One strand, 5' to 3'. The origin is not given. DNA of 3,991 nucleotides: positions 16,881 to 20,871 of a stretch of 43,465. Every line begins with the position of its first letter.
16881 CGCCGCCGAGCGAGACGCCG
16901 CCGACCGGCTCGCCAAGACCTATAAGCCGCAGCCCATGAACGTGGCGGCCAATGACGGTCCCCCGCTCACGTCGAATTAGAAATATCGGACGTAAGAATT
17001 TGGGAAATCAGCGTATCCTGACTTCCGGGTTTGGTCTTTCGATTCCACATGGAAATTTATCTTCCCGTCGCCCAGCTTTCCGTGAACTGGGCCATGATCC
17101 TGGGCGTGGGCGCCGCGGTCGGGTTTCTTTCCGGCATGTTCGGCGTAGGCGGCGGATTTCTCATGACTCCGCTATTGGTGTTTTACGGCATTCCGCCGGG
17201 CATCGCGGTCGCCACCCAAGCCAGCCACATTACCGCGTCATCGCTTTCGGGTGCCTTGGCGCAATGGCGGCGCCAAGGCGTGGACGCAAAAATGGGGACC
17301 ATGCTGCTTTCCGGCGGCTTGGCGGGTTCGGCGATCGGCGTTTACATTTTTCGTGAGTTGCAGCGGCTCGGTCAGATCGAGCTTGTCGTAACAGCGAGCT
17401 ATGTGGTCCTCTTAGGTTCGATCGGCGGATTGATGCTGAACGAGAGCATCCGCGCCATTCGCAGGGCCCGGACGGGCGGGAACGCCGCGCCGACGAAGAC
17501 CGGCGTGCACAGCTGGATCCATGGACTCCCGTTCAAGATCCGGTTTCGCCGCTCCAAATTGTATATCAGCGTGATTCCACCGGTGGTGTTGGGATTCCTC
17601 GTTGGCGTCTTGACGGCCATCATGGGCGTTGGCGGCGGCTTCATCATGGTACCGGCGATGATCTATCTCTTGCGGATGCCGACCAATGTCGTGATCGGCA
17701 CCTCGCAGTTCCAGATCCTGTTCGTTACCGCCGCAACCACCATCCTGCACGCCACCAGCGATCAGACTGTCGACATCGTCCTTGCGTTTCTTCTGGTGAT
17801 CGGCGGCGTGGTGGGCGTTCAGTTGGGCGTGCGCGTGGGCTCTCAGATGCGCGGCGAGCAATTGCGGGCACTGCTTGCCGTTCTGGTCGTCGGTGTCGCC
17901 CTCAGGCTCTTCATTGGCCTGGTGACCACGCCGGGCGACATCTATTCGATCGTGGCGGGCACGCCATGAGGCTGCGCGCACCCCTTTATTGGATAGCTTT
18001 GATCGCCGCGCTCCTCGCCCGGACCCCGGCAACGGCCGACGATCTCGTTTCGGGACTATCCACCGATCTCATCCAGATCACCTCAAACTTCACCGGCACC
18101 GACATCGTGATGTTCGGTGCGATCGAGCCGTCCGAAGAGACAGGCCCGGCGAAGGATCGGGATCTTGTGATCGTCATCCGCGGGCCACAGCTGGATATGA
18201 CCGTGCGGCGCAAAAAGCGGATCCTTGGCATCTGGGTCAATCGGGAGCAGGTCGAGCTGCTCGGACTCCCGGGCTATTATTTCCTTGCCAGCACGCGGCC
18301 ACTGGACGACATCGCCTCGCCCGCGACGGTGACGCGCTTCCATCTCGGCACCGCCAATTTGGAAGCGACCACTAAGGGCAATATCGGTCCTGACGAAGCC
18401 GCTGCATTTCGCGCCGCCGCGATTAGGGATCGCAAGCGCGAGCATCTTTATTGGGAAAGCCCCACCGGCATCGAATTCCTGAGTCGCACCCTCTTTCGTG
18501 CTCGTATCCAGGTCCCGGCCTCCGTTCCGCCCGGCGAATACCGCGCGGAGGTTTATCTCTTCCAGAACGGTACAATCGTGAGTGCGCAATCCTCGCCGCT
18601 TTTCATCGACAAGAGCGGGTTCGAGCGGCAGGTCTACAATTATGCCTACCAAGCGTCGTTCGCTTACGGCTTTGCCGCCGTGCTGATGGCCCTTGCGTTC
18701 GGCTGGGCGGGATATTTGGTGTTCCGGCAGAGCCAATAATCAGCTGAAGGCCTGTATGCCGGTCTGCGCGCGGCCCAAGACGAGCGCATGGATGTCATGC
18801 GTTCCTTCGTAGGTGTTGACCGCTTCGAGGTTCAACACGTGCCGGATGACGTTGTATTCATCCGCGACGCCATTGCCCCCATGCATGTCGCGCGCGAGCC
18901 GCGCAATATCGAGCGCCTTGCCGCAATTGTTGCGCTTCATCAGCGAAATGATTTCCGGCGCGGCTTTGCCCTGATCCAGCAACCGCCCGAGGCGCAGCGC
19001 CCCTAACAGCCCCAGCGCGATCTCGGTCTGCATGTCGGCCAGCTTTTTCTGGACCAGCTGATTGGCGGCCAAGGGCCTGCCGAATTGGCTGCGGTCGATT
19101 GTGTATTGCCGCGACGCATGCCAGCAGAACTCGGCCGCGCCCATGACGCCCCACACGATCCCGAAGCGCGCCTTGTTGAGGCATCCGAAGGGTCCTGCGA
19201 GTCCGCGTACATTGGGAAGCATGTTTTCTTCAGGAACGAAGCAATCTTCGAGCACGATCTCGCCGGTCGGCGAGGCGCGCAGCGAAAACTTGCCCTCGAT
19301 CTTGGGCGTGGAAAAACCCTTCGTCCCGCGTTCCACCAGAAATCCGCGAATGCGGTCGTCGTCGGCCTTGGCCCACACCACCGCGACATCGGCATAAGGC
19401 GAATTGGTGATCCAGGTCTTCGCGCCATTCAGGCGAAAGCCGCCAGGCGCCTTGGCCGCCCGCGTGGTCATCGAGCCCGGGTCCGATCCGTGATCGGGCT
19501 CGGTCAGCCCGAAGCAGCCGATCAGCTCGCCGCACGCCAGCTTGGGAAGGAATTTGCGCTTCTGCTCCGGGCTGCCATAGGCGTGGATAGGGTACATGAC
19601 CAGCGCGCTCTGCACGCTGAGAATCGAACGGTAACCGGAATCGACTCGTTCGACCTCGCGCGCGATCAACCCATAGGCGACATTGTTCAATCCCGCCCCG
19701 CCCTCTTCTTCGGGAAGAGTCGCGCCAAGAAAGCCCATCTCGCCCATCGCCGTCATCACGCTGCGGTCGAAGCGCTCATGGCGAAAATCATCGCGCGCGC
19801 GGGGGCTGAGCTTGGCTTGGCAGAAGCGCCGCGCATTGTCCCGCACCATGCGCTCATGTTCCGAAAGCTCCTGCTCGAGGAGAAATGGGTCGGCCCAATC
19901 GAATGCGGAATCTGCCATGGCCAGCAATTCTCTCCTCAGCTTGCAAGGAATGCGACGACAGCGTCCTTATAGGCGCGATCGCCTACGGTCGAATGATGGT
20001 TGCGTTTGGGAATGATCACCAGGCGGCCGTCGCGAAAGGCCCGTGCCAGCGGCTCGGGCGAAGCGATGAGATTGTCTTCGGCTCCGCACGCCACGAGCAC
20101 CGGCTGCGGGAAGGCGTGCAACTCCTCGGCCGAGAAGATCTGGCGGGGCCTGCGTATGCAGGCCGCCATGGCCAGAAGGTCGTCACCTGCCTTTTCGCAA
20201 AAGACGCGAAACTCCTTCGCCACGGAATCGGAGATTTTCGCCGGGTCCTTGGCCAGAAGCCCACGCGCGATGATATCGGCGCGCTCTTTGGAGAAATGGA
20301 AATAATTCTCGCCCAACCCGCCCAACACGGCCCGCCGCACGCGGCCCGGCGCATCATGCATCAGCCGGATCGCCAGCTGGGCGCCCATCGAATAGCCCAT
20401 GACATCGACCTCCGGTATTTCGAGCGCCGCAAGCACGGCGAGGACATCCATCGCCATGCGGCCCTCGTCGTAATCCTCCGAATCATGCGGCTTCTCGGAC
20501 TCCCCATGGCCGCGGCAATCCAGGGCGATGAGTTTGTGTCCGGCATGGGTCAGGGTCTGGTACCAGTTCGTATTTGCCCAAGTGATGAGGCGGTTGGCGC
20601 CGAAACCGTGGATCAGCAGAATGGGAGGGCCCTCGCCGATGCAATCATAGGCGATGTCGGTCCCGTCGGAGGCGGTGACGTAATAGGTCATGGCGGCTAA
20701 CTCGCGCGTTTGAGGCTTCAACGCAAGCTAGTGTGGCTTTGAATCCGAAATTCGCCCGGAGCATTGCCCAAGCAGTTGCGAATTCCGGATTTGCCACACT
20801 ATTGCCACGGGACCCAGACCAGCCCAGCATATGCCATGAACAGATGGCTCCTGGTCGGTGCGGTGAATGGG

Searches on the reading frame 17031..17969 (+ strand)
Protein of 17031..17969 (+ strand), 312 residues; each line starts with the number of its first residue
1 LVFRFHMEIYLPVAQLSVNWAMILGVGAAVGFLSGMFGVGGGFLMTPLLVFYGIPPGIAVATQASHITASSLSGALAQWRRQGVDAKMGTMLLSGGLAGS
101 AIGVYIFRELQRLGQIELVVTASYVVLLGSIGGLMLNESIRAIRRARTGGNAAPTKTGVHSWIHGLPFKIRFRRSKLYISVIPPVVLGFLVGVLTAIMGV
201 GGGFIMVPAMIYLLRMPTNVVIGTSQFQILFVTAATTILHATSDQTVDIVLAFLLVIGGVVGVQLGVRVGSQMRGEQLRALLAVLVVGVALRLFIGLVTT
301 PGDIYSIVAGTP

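Call 7: search_protein_families(library=ncbifam, proteins=[window:17031-17969:+], max_evalue=0.00001)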
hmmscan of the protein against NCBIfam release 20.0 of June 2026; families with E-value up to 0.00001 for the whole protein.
window:17031-17969:+ (312 aa): 1 family
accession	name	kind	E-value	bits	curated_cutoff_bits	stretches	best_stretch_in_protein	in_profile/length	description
NF007909.0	PRK10621.1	equivalog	1.3e-06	28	383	0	22-112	14-103/266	hypothetical protein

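Call 24: search_protein_families(library=pfam, proteins=[window:17031-17969:+], max_evalue=0.001)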
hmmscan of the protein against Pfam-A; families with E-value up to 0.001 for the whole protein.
window:17031-17969:+ (312 aa): 1 family
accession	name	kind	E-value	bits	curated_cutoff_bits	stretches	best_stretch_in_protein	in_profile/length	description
PF01925.25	TauE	-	4.7e-49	167.6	32.6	1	24-293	2-237/237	Sulfite exporter TauE/SafE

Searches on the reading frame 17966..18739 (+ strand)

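Call 7: search_protein_families(library=ncbifam, proteins=[window:17966-18739:+], max_evalue=0.00001)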
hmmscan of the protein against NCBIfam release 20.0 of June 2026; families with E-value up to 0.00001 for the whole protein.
window:17966-18739:+ (257 aa): 1 family
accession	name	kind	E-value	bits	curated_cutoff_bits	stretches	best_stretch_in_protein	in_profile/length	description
TIGR02186.1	alph_Pro_TM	hypoth_equivalog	3.9e-67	226.2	255.25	1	22-255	25-260/261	TIGR02186 family protein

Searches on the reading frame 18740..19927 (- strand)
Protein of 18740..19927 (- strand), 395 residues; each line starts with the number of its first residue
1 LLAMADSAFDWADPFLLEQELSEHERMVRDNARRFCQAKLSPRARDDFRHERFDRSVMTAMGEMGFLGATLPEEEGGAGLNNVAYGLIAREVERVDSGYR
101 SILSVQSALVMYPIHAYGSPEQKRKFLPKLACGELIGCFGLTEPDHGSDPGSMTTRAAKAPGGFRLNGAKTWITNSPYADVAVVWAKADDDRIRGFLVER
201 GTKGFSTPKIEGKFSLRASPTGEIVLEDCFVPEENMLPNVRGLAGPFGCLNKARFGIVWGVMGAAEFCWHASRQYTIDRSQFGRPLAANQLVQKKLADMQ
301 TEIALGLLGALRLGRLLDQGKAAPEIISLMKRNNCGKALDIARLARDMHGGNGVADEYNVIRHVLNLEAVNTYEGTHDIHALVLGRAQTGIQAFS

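Call 7: search_protein_families(library=ncbifam, proteins=[window:18740-19927:-], max_evalue=0.00001)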
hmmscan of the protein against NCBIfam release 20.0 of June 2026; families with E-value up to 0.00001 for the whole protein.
window:18740-19927:- (395 aa): 20 families
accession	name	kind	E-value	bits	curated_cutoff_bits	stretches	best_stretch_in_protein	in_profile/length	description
NF052270.1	Staph_DH_FadE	equivalog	3e-70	237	600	1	15-394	15-399/400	acyl-CoA dehydrogenase FadE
NF042972.1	AcrlCoAredClosAcrC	equivalog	7.3e-70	235.5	640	1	18-387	2-375/378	acryloyl-CoA reductase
NF058590.1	AcCoDHFadEBacil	equivalog_domain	1.3e-64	218.7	600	1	18-319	18-322/586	acyl-CoA dehydrogenase FadE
NF045552.1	GlutCoADH_Des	equivalog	8.9e-64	216.1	470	1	19-391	3-382/387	glutaryl-CoA dehydrogenase Acd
NF053553.1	prodigi_MBC_PigA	equivalog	1.6e-50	172.4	500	1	20-385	4-376/381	prodigiosin MBC biosynthesis dehydrogenase PigA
NF043006.1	CyhCrbnylCoADH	equivalog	2.8e-45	154.9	650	1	22-387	5-374/380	cyclohexane-1-carbonyl-CoA dehydrogenase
NF045652.1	ProlPCPDhRedW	equivalog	6e-45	153.7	650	1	27-357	6-343/376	L-prolyl-[peptidyl-carrier protein] dehydrogenase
NF042439.1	SulpropCoADesulf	equivalog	2e-42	145.3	600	1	30-378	2-360/379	3-sulfinopropanoyl-CoA desulfinase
TIGR03207.1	cyc_hxne_CoA_dh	equivalog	3.4e-40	137.9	575.35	1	21-387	1-370/372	cyclohexanecarboxyl-CoA dehydrogenase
NF008997.0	PRK12341.1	equivalog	2.3e-31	109.2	537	1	50-387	35-375/382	acyl-CoA dehydrogenase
NF002885.1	PRK03354.1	equivalog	2.1e-26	92.9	540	1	52-387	37-372/378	crotonobetainyl-CoA dehydrogenase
NF007000.1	PRK09463.1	subfamily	1.6e-20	73.1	600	1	53-187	74-217/726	acyl-CoA dehydrogenase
TIGR03204.1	pimC_large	equivalog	3.8e-18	65.6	623.85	1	21-321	4-307/395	pimeloyl-CoA dehydrogenase large subunit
NF009586.0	PRK13026.1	subfamily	1.4e-15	56.7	608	1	54-188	110-253/777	acyl-CoA dehydrogenase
TIGR04022.1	sulfur_SfnB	equivalog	3.7e-15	55.7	430.9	1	32-244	14-222/391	SfnB family sulfur acquisition oxidoreductase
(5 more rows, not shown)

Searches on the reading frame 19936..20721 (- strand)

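Call 7: search_protein_families(library=ncbifam, proteins=[window:19936-20721:-], max_evalue=0.00001)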
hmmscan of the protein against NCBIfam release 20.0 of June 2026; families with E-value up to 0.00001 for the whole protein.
window:19936-20721:- (261 aa): 20 families
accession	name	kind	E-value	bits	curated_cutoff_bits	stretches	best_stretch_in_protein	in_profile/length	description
NF011457.0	PRK14875.1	equivalog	1.2e-21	77.2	307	1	18-223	117-333/372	acetoin dehydrogenase dihydrolipoyllysine-residue acetyltransferase subunit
NF051488.1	bifunc_PcaDC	exception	5e-16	58.8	390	1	30-248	11-238/375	bifunctional 3-oxoadipate enol-lactonase/4-carboxymuconolactone decarboxylase PcaDC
TIGR03695.1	menH_SHCHC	equivalog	2.4e-14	53.4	208.55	1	31-134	2-102/252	2-succinyl-6-hydroxy-2,4-cyclohexadiene-1-carboxylate synthase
TIGR02427.1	protocat_pcaD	equivalog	6.2e-13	48.7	255.85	1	32-172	14-151/251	3-oxoadipate enol-lactonase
NF045632.1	hydroxlase_HsaD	equivalog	1.6e-12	47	400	1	28-137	31-138/290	4,5:9,10-diseco-3-hydroxy-5,9,17-trioxoandrosta-1(10),2-diene-4-oate hydrolase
NF004514.1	PRK05855.1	equivalog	1.1e-11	44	455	1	15-113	4-101/578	SDR family oxidoreductase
TIGR03611.1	RutD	equivalog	3.3e-11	43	238.5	1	31-133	13-110/258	pyrimidine utilization protein D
NF051487.1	bifunc_PcaCD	exception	2.7e-10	39.9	430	1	33-260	174-412/413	bifunctional 4-carboxymuconolactone decarboxylase/3-oxoadipate enol-lactonase PcaCD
NF002043.0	PRK00870.1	subfamily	1e-09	38.2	265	1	29-133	44-145/302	haloalkane dehalogenase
NF007954.0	PRK10673.1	equivalog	1.4e-09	37.6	399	1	32-133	17-111/255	esterase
NF052610.1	macro_16_ester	equivalog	3.8e-09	36.3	420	1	15-131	5-122/281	alpha/beta fold macrolide esterase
NF050089.1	i_nPHAscl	equivalog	4.6e-09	35.8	300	1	18-133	4-114/288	intracellular short-chain-length polyhydroxyalkanoate depolymerase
TIGR03056.1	bchO_mg_che_rel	equivalog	4.1e-08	32.6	172.55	1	30-132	27-124/278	alpha/beta fold hydrolase BchO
NF002938.0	PRK03592.1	equivalog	1e-07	31.6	241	1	16-129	15-122/298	haloalkane dehalogenase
NF053683.1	esterase_mleBRB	exception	1.1e-07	31.7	585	1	18-133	8-124/280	BRB family alpha/beta fold macrolide esterase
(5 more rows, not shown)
